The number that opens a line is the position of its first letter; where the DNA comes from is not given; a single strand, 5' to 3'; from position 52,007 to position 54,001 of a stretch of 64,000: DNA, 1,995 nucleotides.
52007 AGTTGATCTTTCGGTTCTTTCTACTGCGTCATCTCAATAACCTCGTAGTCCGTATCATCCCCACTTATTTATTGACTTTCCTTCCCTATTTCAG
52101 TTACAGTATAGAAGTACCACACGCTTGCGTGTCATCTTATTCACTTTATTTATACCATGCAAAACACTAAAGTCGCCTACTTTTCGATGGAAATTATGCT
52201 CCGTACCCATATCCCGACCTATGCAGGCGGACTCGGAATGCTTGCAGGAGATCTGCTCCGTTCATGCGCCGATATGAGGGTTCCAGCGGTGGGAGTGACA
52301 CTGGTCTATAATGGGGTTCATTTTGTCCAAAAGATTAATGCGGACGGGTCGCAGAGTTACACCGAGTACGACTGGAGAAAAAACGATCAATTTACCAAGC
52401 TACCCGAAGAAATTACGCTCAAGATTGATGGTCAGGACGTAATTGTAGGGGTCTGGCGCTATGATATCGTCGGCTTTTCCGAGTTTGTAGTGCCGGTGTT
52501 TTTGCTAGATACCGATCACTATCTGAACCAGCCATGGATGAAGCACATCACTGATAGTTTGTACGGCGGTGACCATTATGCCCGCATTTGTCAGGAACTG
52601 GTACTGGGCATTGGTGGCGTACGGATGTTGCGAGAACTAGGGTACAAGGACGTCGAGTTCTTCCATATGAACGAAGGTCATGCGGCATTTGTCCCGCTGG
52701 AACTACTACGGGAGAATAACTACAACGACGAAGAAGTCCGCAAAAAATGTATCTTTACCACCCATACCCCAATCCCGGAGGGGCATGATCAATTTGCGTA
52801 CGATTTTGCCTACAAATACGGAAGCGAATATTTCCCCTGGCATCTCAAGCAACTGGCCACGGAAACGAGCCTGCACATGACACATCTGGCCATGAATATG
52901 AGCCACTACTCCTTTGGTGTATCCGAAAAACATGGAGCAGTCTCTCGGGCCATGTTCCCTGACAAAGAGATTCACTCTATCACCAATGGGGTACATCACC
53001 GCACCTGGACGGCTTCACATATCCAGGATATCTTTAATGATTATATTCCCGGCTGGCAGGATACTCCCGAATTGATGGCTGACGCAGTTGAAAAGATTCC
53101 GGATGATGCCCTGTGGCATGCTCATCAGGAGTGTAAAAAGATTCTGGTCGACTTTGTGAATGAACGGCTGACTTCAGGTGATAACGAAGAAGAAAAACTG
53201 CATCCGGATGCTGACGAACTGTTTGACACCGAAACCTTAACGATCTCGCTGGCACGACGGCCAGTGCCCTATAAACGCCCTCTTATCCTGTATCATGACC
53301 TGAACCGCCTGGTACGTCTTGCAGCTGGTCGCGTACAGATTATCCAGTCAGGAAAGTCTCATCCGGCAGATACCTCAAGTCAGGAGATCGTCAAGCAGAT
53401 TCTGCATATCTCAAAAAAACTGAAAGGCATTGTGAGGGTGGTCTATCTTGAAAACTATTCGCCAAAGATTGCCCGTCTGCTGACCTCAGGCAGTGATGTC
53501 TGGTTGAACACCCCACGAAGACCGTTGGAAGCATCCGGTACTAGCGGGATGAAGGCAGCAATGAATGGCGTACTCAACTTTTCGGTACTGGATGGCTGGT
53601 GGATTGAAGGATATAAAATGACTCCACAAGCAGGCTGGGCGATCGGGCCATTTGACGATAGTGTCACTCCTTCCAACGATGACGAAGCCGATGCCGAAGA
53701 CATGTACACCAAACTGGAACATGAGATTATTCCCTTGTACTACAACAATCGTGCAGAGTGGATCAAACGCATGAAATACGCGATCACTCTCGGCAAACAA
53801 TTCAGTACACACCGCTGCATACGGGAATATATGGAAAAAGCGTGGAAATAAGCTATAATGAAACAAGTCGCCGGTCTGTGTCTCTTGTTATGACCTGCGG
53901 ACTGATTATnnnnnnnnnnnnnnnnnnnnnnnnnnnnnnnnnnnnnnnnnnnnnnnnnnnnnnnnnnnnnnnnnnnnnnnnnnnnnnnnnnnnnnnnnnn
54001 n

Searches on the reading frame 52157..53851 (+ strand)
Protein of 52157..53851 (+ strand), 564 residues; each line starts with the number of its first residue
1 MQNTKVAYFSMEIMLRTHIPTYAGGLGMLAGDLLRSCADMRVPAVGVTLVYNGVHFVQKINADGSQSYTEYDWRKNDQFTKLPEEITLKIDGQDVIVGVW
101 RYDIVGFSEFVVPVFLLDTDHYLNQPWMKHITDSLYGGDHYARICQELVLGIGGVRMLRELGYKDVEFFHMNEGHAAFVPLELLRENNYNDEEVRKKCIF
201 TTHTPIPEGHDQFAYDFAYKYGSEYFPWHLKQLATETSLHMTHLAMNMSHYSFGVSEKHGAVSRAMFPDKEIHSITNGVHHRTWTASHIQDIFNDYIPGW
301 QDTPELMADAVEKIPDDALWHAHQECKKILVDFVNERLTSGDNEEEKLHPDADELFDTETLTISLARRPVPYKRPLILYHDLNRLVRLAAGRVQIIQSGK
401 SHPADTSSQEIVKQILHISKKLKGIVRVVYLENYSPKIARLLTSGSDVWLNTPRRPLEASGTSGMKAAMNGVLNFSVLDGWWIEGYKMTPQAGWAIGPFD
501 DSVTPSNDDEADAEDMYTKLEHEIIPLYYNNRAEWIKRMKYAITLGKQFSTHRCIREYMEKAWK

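Call 33: search_protein_families(library=ncbifam, proteins=[window:52157-53851:+], max_evalue=0.00001)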
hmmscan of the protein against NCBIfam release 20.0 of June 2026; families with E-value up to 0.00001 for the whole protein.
window:52157-53851:+ (564 aa): 5 families
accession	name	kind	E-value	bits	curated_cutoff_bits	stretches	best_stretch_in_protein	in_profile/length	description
TIGR02094.1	more_P_ylases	subfamily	1.1e-160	536.4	191.7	1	6-563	1-598/600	alpha-glucan family phosphorylase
NF041129.1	maldex_phorlase_Thcocales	equivalog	4e-128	428.8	1500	1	3-563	96-684/816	maltodextrin phosphorylase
TIGR02093.1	P_ylase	subfamily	8.7e-29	100.2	552.9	1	236-484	412-674/804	glycogen/starch/alpha-glucan family phosphorylase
NF011562.0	PRK14986.1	equivalog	2.3e-15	55.7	1546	1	239-484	421-680/815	glycogen phosphorylase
NF011561.0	PRK14985.1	equivalog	1.4e-13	50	1273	1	219-484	388-667/800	maltodextrin phosphorylase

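Call 71: find_encoding_contigs(protein=window:52157-53851:+, flank=4000, max_places=10)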
Protein window:52157-53851:+ (564 aa): no gene with exactly this product is on record in the collection.
